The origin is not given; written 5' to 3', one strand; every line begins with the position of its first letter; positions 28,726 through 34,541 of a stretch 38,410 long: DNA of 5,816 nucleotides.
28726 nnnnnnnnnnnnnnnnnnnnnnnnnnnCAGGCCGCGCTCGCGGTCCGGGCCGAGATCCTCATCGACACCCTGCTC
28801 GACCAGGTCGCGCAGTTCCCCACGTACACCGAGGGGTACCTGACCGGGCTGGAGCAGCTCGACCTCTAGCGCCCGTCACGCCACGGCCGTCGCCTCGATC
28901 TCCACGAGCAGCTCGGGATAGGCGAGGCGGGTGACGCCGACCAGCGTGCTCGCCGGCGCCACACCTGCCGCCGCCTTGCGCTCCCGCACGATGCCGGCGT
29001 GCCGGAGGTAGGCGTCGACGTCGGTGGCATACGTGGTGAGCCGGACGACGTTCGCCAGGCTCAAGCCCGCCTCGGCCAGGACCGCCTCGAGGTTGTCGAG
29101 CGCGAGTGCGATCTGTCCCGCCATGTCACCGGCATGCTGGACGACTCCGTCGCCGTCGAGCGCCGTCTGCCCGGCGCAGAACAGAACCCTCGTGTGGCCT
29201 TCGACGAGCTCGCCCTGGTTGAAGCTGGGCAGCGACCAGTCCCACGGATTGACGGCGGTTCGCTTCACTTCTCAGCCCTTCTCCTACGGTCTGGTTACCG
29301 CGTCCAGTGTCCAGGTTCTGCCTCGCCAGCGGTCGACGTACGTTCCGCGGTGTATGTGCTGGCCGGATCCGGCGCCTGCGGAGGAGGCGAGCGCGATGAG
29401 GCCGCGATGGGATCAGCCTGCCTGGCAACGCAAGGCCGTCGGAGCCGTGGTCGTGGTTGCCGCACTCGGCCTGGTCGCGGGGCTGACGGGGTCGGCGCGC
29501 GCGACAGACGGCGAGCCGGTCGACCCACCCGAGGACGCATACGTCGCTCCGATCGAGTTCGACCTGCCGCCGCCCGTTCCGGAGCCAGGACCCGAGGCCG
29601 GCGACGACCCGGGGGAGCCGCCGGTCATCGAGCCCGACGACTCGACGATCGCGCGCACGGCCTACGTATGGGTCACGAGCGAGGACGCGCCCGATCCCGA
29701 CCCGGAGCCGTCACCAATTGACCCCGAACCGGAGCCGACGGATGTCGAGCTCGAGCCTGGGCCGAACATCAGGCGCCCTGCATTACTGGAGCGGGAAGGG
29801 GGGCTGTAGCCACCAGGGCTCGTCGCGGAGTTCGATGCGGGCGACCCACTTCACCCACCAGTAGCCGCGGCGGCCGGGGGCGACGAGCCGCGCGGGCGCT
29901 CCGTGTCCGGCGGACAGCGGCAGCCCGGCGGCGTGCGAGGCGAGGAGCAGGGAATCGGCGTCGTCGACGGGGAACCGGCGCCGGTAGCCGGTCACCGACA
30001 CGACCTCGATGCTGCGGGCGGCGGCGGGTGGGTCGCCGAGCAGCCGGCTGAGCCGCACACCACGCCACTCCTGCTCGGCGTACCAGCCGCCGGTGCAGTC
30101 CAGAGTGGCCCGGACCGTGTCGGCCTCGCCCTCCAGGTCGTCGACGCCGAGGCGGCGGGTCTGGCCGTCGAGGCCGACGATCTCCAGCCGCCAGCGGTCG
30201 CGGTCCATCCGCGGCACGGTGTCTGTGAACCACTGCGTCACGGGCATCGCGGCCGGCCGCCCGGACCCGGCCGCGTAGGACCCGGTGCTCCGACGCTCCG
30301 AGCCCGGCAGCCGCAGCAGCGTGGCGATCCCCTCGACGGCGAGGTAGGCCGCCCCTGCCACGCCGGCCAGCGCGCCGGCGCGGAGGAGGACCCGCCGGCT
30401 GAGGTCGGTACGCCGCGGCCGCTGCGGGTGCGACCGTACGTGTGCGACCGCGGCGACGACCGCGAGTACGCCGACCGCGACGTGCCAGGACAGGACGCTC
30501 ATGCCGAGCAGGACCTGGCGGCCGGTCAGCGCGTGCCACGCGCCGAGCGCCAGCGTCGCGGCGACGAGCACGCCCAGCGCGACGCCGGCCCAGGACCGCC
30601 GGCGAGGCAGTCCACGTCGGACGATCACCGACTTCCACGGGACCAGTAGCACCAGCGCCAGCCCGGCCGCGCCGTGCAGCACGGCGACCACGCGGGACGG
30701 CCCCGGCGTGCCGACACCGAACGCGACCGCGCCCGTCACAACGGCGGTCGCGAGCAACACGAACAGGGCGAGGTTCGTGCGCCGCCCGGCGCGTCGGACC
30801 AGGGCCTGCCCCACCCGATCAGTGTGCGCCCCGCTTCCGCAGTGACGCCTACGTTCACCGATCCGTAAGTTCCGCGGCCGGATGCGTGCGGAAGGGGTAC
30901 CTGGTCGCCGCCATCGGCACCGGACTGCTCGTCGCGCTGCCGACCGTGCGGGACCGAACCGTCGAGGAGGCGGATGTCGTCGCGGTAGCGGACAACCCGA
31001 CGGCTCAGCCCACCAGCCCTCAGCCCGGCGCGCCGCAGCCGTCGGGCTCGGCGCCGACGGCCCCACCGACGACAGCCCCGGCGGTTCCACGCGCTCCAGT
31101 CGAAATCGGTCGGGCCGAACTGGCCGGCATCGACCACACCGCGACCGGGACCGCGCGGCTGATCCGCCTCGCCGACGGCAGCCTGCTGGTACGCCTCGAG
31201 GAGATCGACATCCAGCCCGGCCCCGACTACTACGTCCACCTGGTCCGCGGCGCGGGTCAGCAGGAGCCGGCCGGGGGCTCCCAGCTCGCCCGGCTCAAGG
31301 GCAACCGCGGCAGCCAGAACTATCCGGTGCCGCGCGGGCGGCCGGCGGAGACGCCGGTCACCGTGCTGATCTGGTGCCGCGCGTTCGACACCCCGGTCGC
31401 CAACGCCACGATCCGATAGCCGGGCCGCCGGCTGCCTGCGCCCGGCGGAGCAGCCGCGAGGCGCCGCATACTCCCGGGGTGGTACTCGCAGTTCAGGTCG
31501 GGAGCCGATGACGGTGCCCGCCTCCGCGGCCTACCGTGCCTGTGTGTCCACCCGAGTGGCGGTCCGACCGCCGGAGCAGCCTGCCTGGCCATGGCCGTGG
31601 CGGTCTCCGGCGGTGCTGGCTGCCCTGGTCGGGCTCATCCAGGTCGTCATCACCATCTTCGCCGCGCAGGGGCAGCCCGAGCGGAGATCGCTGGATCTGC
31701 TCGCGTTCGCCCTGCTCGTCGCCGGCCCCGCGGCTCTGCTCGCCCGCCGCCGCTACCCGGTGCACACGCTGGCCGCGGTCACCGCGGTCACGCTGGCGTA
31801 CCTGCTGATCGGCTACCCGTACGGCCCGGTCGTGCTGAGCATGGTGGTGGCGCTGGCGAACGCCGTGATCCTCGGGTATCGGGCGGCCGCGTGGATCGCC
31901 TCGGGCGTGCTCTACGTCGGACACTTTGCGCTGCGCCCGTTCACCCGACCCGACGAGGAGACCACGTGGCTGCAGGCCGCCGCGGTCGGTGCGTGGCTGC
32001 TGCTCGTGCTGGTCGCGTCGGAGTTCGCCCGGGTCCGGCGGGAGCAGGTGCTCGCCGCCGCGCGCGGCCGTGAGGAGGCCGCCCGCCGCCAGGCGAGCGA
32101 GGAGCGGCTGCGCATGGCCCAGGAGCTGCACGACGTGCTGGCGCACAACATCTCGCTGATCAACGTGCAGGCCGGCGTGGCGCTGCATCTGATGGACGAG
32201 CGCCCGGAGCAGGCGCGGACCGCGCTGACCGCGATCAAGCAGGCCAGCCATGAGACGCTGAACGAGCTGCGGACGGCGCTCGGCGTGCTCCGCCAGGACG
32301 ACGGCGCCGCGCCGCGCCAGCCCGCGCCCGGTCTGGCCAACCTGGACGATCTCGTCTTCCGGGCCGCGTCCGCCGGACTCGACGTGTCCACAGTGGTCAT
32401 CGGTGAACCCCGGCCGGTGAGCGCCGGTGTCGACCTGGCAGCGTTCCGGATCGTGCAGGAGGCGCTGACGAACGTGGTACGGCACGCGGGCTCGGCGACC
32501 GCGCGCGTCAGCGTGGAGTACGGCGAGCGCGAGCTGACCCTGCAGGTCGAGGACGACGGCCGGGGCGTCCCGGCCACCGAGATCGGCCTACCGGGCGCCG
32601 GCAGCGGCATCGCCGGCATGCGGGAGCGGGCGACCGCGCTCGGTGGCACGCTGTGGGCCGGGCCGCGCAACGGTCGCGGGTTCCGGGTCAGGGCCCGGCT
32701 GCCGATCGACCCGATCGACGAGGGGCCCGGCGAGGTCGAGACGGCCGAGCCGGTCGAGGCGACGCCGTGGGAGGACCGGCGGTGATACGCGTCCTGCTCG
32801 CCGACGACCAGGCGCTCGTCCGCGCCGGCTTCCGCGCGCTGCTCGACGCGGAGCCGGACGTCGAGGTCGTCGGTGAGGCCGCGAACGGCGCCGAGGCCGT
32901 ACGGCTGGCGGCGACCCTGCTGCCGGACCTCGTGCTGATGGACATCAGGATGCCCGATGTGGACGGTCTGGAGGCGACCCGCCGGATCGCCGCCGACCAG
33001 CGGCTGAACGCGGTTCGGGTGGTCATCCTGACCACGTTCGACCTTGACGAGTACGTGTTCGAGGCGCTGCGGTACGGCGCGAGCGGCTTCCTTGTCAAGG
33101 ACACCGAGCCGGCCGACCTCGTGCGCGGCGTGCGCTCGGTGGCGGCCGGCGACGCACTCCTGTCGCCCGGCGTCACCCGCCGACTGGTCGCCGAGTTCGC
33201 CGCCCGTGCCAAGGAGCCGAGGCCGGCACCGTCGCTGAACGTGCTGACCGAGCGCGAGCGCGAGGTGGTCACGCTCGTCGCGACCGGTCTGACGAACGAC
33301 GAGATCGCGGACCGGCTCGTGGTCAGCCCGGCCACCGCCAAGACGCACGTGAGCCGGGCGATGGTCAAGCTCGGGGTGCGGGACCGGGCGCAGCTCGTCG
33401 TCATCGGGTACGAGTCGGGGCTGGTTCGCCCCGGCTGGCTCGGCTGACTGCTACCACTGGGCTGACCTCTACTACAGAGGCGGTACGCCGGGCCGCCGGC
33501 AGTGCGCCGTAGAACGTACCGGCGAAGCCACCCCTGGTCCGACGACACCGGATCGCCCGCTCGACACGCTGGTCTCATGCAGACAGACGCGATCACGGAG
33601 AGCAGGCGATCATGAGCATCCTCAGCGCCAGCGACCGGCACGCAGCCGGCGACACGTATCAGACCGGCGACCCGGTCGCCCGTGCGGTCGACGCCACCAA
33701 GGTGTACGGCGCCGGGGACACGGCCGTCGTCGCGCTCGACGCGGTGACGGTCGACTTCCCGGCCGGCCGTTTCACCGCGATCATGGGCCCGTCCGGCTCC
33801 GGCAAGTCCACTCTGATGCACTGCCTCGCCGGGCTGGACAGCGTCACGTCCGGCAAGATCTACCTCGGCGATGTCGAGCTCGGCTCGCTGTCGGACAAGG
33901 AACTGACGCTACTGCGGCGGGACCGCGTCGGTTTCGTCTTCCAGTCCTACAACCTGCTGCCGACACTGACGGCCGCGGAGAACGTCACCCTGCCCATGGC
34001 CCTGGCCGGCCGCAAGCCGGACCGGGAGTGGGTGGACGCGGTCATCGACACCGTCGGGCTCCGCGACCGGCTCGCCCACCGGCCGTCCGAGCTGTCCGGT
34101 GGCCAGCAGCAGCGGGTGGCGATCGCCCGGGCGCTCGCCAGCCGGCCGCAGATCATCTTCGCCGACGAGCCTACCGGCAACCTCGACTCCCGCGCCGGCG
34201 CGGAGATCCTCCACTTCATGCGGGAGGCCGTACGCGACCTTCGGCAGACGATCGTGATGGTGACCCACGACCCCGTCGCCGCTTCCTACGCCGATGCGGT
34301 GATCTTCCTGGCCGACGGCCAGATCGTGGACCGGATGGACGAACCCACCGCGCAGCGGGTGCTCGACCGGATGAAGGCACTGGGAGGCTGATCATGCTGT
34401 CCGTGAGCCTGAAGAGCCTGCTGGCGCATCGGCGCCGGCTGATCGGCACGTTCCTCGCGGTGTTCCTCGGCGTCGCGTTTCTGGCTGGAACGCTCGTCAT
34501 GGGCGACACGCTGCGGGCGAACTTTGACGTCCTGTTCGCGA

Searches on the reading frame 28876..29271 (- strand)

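Call 45: search_protein_families(library=pfam, proteins=[window:28876-29271:-], max_evalue=0.001)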
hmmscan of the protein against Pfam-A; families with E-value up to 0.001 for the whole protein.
window:28876-29271:- (131 aa): 1 family
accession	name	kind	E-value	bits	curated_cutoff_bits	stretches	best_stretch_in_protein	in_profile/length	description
PF01042.26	Ribonuc_L-PSP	-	5.7e-22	78.4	27.3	1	26-130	17-120/121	Endoribonuclease L-PSP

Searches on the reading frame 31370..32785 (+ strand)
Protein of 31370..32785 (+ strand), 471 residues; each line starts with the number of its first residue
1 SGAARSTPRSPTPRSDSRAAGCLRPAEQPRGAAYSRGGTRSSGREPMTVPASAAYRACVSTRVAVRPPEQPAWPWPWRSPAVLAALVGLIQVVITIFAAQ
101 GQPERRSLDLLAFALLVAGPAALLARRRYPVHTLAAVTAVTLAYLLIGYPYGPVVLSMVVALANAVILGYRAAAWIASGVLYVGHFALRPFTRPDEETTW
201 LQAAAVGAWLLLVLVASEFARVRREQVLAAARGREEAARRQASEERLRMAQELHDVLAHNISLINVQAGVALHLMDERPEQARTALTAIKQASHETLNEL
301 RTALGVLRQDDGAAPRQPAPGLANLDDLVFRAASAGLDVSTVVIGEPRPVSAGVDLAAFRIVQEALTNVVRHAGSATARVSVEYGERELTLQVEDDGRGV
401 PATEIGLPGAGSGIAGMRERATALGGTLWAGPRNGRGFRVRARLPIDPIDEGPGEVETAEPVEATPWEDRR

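Call 45: search_protein_families(library=pfam, proteins=[window:31370-32785:+], max_evalue=0.001)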
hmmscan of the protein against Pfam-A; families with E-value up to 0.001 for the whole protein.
window:31370-32785:+ (471 aa): 3 families
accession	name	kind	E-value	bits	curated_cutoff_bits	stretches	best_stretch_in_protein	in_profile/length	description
PF07730.19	HisKA_3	-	2e-19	70.4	24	1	245-310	1-66/68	Histidine kinase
PF02518.31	HATPase_c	-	2e-14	54.4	26.4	1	357-447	5-110/111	Histidine kinase-, DNA gyrase B-, and HSP90-like ATPase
PF13581.12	HATPase_c_2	-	3.9e-06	27.3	27.4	1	361-419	35-92/127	Histidine kinase-like ATPase domain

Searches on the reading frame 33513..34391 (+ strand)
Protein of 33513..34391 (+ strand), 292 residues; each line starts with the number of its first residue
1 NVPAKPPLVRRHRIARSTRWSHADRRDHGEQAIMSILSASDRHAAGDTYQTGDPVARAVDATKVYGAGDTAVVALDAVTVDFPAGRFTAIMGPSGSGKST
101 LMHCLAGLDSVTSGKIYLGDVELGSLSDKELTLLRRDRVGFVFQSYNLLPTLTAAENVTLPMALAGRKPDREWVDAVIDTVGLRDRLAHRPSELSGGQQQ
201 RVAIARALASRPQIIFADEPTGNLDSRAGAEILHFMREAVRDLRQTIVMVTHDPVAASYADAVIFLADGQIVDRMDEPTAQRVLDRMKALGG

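Call 45: search_protein_families(library=pfam, proteins=[window:33513-34391:+], max_evalue=0.001)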
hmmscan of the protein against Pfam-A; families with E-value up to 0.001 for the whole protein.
window:33513-34391:+ (292 aa): 5 families
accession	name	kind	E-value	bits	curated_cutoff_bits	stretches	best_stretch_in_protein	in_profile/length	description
PF00005.33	ABC_tran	-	1.4e-33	116.9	25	1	75-221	1-136/137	ABC transporter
PF13304.12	AAA_21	-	1.3e-07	32.4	27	0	87-109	1-23/304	AAA domain, putative AbiEii toxin, Type IV TA system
PF02463.25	SMC_N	-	4.4e-06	26.7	40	0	84-105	23-44/220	RecF/RecN/SMC N terminal domain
PF13555.12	AAA_29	-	8.2e-05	22.7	27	1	76-102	13-39/61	P-loop containing region of AAA domain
PF13476.12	AAA_23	-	0.00058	21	27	1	78-106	13-40/201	AAA domain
